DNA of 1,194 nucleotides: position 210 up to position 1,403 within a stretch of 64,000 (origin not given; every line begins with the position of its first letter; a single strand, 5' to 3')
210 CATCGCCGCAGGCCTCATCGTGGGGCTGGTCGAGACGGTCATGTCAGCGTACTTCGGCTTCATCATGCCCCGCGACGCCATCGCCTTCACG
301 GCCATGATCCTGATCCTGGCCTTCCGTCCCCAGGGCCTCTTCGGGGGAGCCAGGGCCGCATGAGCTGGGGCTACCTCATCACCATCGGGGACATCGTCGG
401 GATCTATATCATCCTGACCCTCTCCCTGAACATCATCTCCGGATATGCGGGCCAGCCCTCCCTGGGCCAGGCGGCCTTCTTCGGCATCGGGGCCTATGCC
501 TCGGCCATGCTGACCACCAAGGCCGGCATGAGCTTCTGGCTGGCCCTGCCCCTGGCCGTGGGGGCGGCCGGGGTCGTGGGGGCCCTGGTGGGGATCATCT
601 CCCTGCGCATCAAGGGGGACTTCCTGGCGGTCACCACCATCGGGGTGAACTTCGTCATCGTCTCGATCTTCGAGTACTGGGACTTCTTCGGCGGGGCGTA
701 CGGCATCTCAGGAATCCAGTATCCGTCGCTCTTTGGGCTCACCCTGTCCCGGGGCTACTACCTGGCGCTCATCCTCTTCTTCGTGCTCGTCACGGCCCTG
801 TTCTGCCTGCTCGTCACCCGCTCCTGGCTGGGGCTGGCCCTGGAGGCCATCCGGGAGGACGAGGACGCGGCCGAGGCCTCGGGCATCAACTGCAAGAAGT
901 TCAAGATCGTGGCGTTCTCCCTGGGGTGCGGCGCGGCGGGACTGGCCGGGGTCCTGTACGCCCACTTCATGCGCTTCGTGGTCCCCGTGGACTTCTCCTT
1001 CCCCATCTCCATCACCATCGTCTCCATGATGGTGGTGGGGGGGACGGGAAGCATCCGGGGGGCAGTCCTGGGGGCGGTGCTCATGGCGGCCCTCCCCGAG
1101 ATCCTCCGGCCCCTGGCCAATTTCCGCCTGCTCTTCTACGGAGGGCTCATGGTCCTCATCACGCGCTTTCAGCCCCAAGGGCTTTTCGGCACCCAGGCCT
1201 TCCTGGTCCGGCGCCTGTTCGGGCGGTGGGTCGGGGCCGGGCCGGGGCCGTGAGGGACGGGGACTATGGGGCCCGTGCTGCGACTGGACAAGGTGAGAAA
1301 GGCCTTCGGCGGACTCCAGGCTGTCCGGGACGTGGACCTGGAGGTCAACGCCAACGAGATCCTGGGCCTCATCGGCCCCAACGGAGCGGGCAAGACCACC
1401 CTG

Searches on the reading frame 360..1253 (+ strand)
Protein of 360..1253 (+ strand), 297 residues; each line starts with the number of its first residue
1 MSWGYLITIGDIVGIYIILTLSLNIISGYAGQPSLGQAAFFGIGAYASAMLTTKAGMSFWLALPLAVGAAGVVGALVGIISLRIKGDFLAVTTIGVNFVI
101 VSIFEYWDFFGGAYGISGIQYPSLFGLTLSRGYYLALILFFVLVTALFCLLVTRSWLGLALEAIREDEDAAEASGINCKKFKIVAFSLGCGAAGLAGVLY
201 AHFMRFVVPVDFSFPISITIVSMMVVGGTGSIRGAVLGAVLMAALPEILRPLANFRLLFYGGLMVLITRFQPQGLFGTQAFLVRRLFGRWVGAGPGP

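Call 69: find_encoding_contigs(protein=window:360-1253:+, flank=10000, max_places=6)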
Protein window:360-1253:+ (297 aa): 1 contig read that carries it; 1 place shown.
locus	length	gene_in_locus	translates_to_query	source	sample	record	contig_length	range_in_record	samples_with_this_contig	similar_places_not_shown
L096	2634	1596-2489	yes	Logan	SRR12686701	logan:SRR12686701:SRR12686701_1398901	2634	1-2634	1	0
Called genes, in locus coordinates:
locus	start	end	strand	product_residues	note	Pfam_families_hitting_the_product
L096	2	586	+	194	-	?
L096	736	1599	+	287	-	PF02653:BPD_transp_2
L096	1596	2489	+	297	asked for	PF02653:BPD_transp_2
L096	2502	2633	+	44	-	?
